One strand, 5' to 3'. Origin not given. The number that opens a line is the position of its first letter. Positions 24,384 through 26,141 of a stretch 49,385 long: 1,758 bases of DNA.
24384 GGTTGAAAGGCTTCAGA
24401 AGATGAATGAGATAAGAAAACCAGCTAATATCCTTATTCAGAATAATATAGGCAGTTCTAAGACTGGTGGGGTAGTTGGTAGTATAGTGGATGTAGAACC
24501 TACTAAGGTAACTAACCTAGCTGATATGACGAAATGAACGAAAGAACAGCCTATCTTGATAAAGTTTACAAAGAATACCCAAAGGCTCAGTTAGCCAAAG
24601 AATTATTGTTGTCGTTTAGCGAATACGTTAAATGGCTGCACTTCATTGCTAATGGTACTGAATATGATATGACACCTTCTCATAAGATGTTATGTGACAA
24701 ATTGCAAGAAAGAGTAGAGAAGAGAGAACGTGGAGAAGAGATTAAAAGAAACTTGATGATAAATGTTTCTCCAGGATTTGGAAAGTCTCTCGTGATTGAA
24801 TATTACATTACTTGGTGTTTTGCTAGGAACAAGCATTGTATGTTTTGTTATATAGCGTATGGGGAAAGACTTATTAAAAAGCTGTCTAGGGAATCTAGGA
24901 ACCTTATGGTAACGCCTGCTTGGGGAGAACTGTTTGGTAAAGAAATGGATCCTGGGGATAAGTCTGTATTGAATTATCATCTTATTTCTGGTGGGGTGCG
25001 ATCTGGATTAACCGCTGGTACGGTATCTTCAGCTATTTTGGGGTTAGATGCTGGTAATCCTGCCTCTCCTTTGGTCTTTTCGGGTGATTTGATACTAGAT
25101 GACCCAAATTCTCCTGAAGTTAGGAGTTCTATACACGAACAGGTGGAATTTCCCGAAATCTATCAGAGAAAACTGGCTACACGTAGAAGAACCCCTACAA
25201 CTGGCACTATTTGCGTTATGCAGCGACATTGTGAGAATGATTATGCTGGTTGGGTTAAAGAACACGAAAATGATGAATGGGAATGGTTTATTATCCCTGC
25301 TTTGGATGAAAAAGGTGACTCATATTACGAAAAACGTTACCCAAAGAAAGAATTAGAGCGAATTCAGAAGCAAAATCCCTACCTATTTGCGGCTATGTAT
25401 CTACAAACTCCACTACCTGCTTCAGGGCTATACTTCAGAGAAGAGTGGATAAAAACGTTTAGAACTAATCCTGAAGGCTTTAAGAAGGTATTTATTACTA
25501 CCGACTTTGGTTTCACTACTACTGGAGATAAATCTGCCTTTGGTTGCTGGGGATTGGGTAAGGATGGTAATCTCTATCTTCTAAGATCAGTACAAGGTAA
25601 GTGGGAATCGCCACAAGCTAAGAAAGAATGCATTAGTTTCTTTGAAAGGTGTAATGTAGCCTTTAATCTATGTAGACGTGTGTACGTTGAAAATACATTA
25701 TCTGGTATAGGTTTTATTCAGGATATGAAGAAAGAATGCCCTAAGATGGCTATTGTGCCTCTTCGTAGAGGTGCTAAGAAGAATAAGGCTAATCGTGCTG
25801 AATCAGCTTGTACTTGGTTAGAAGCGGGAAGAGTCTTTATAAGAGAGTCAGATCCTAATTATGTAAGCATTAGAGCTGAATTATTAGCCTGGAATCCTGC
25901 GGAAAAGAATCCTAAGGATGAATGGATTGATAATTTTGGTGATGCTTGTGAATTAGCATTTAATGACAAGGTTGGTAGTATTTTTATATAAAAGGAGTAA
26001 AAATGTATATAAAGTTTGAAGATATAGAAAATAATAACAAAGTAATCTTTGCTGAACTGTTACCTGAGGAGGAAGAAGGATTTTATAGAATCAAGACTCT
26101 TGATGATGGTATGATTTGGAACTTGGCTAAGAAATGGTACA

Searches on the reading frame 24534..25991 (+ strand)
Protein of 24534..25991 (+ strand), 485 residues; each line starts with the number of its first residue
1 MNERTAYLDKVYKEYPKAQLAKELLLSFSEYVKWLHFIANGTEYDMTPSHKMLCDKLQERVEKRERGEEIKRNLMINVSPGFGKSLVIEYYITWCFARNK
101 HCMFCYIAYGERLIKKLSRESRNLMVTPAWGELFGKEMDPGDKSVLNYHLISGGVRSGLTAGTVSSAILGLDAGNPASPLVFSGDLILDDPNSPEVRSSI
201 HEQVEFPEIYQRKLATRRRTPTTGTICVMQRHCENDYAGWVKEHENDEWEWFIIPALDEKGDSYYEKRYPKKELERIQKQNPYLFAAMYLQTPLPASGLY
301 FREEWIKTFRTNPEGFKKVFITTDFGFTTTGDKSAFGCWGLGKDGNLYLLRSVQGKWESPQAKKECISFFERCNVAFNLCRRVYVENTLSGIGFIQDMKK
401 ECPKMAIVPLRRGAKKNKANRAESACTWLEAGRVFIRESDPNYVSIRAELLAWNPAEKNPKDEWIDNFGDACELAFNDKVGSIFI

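Call 12: search_dna_similar(query=window:24534-25991:+, collection=phages, mode=protein, max_rows=15)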
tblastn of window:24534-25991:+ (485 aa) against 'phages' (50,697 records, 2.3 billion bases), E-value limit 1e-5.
Records with a match: 1377; places in all: 1387; records where one place covers at least 80% of the query: 767.
Best place of each record, by identity: <60% 1377.
By first word of the organism name: Klebsiella 443; Escherichia 340; Vibrio 88; Acinetobacter 51; Shigella 36; Bacteriophage 35; Mycobacterium 28; Yersinia 26; Erwinia 26; Salmonella 25; and 58 more.
By host as written in the record: Klebsiella pneumoniae 195; - 194; Escherichia coli 95; Escherichia coli DSM 12242 43; Escherichia coli K-12 MG1655 35; Campylobacter jejuni 21; Acinetobacter baumannii 20; Escherichia coli K-12 19; and 334 more.
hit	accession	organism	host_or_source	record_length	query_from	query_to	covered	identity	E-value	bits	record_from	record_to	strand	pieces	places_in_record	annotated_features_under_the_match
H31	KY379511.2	Pseudoalteromonas phage PHS21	Pseudoalteromonas marina mano4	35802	25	470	92%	28.6%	7e-49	186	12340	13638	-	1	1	putative large terminase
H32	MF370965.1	Pseudoalteromonas phage SL25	Pseudoalteromonas sp.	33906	25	470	92%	28.4%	1e-48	185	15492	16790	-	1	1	putative large terminase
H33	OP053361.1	Cyanophage S-TIM61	Synechococcus sp. CC9605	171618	2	468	96%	26.3%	4e-19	97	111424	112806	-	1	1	TerL | hypothetical protein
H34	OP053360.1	Cyanophage S-TIM66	Synechococcus sp. CC9605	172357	2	468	96%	26.3%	4e-19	97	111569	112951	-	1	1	TerL | hypothetical protein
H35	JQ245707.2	Cyanophage S-TIM5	Parasynechococcus marenigrum WH 8102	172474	2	468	96%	26.3%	4e-19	97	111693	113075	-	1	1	TerL | hypothetical protein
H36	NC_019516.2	Cyanophage S-TIM5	Parasynechococcus marenigrum WH 8102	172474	2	468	96%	26.3%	4e-19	97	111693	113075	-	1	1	terminase large subunit | hypothetical protein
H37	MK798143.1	Pantoea phage vB_PagM_AAM37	Pantoea agglomerans AUR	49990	14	474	95%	26.4%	1e-30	132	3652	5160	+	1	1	terminase large subunit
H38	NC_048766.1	Pantoea phage vB_PagM_AAM37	Pantoea agglomerans AUR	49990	14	474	95%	26.4%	1e-30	132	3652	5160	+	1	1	terminase large subunit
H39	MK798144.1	Pantoea phage vB_PagM_PSKM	Pantoea agglomerans ARC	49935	14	474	95%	26.2%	3e-30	131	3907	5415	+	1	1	terminase large subunit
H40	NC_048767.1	Pantoea phage vB_PagM_PSKM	Pantoea agglomerans ARC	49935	14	474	95%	26.2%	3e-30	131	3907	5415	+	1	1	terminase large subunit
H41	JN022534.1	Xanthomonas phage vB_XveM_DIBBI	Xanthomonas vesicatoria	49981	14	474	95%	26.2%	3e-30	131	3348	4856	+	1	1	terminase large subunit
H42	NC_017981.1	Xanthomonas phage vB_XveM_DIBBI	Xanthomonas vesicatoria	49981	14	474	95%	26.2%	3e-30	131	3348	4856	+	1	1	terminase large subunit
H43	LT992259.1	Yersinia phage fEV-1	-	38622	53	473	87%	28.5%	3e-42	166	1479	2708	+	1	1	g04: Phage terminase, large subunit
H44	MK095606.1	Pantoea phage vB_PagS_AAS23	Pantoea agglomerans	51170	27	477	93%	26.6%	3e-30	130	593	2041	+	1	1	terminase large subunit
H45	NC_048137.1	Pantoea phage vB_PagS_AAS23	Pantoea agglomerans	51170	27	477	93%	26.6%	3e-30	130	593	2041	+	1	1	terminase large subunit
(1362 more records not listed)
